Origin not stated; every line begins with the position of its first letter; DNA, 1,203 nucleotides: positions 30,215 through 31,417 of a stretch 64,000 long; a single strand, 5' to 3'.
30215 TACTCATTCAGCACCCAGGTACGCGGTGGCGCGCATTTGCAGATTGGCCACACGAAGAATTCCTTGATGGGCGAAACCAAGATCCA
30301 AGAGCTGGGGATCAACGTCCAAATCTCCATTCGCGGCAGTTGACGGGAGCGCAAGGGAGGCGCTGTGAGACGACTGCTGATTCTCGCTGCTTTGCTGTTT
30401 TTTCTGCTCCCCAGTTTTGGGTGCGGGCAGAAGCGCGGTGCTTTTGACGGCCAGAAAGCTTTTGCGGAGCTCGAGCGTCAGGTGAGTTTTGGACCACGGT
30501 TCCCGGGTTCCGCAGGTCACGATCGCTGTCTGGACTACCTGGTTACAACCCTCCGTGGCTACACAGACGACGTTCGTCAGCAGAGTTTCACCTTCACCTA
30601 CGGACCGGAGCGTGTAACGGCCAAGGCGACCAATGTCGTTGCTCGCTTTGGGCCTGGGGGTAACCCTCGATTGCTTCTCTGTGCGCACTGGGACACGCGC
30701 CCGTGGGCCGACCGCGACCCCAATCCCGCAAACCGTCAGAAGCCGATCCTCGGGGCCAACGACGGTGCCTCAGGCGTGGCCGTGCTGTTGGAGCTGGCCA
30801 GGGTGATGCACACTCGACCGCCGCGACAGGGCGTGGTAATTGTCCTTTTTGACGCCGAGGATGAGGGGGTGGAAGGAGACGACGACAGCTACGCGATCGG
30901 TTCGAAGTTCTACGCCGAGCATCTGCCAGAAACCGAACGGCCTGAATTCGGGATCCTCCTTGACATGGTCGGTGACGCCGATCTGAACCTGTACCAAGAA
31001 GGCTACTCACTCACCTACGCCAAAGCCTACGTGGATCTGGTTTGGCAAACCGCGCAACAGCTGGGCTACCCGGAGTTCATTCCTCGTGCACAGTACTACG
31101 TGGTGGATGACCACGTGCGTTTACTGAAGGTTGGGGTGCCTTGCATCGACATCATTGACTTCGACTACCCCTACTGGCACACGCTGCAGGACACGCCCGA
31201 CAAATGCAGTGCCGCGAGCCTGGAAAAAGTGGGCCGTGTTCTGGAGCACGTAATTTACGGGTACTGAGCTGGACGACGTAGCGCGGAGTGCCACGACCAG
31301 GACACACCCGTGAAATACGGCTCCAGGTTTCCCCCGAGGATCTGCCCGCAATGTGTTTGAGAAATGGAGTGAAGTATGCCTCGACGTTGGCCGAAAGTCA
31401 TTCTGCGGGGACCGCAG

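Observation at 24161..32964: Apparent operon linking a SprA/Sov-like T9SS translocon gene to a glutaminyl cyclase lipoprotein, prmA and a conserved hypothetical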

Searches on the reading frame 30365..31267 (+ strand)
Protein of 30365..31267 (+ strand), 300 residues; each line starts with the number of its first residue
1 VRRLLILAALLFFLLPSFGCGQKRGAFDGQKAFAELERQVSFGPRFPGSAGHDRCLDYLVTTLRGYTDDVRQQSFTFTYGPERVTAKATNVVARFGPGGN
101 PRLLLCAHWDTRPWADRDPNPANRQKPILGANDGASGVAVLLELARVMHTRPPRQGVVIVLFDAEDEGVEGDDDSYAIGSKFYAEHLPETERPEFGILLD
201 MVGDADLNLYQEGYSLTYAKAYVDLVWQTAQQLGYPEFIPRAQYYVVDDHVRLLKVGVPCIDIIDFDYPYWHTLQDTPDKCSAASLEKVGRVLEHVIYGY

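Call 8: search_protein_families(library=pfam, proteins=[window:30365-31267:+], max_evalue=0.01)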
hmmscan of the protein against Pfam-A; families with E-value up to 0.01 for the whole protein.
window:30365-31267:+ (300 aa): 3 families
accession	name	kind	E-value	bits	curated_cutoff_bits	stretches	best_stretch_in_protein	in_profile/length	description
PF04389.22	Peptidase_M28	-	4.5e-35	121.6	21.3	1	90-295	1-191/193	Peptidase family M28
PF01546.33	Peptidase_M20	-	9.4e-05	22.8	24.6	1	129-263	31-173/206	Peptidase family M20/M25/M40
PF16254.10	DUF4910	-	0.0073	15.6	26.6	0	131-297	83-241/247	Domain of unknown function (DUF4910)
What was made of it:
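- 30365..31267 (+): A type II (bacteroidal/animal-type) glutaminyl cyclase homologue of the M28 family. It is a probable lipoprotein (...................|C). PF04389 scores 121.6 bits (call 8).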

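Call 9: search_protein_families(library=ncbifam, proteins=[window:30365-31267:+], max_evalue=0.01)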
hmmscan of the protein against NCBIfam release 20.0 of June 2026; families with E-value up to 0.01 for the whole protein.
window:30365-31267:+ (300 aa): 2 families
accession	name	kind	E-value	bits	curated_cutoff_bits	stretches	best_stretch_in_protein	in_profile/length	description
TIGR01900.1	dapE-gram_pos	equivalog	8.9e-09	34.7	304.2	1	83-167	40-125/351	succinyl-diaminopimelate desuccinylase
NF007568.0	PRK10199.1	equivalog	1.1e-07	31.5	298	1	41-174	43-184/346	aminopeptidase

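Call 10: search_solved_structures(query=window:30365-31267:+, max_evalue=0.001, show_alignments=3)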
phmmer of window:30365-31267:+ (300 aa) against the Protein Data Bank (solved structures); distinct sequences matched with E-value up to 0.001: 44.
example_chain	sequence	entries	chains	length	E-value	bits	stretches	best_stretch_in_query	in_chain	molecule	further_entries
6qro_A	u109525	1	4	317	7.6e-65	222.3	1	26-299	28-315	Glutamine cyclotransferase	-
3gux_A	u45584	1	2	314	3.1e-59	203.9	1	25-299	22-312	putative Zn-dependent exopeptidase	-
6qql_A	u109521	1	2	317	4.8e-57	196.7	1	26-291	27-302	Glutamine cyclotransferase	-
7cje_A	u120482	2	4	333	5.7e-57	196.5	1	26-291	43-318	Glutamine cyclotransferase-related protein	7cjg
3tc8_A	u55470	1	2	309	2.3e-55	191.2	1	27-299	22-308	Leucine aminopeptidase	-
4fuu_A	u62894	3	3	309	1.2e-50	175.7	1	26-299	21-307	Leucine aminopeptidase | Glutamine cyclotransferase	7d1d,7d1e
7d1b_A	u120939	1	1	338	6.1e-44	153.7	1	27-293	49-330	Leucine aminopeptidase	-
7d18_A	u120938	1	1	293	9e-24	87.4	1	25-292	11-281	Peptidase M28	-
4fbe_A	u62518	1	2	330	3.1e-12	49.5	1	44-210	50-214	CG5976, isoform B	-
4f9v_A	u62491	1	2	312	1.4e-11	47.3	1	43-300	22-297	CG32412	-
4fai_A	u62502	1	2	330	1.5e-11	47.3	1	44-210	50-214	CG5976, isoform B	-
4f9u_A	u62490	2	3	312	7.1e-11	45.1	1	43-300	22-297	CG32412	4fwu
2ek8_A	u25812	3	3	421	1.3e-10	44.3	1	129-298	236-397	Aminopeptidase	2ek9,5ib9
3pb4_X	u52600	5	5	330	3.6e-10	42.7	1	16-293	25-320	Glutaminyl-peptide cyclotransferase-like protein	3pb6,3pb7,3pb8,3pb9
8xfv_X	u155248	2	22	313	3.8e-10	42.7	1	24-293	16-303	Glutaminyl-peptide cyclotransferase-like protein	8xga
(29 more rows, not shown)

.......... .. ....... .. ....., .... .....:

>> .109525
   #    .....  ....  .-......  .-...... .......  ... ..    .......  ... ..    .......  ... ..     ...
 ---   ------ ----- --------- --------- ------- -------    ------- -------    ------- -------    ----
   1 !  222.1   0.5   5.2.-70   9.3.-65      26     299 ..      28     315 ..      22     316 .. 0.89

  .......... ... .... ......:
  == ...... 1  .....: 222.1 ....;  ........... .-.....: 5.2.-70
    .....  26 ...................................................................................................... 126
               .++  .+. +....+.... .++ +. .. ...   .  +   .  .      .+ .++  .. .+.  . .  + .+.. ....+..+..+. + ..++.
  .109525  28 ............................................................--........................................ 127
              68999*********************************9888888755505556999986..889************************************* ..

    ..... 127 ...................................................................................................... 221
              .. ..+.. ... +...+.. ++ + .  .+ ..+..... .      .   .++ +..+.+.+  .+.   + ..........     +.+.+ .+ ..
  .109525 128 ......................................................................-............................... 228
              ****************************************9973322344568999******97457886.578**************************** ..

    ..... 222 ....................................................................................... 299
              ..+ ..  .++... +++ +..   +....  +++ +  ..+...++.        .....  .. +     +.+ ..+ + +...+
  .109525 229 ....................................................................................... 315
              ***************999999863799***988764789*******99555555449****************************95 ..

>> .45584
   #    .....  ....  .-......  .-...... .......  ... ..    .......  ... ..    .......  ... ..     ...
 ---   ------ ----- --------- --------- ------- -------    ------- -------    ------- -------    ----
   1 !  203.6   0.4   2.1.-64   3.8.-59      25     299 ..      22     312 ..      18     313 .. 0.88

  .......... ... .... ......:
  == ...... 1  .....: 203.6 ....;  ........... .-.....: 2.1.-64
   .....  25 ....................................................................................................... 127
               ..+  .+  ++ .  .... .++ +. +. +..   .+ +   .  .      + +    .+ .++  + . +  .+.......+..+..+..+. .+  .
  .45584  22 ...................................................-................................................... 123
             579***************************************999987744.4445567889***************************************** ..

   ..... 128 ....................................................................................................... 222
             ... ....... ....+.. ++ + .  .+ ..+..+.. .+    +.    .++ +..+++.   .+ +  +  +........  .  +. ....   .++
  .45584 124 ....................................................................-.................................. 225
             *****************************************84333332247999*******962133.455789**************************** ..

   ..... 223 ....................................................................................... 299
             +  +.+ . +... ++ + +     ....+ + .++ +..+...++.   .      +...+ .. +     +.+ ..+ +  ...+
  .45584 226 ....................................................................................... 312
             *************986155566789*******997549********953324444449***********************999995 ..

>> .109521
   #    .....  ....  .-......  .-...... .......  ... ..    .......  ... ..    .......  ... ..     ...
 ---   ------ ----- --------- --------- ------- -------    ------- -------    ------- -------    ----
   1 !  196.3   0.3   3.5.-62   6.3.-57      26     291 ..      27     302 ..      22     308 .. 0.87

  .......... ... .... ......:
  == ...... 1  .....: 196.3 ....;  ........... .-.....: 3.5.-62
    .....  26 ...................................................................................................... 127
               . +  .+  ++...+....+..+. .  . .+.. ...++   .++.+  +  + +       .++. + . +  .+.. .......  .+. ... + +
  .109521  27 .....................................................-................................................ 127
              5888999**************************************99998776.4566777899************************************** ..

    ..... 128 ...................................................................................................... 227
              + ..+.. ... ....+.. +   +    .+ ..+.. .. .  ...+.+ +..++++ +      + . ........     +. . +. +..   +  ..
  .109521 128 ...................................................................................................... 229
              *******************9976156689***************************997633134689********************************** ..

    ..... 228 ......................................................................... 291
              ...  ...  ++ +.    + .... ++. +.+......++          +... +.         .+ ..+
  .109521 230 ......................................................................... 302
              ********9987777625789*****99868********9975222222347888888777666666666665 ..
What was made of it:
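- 30365..31267 (+): The best solved relatives are TfQC 6qro (222 bits) and PgQC 6qql (197 bits), against 44 bits or less for aminopeptidases (call 10).
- The best solved relatives are active QCs (call 10). It scores 197-222 bits against experimentally active QCs and 44 bits or less against true aminopeptidases (call 10).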
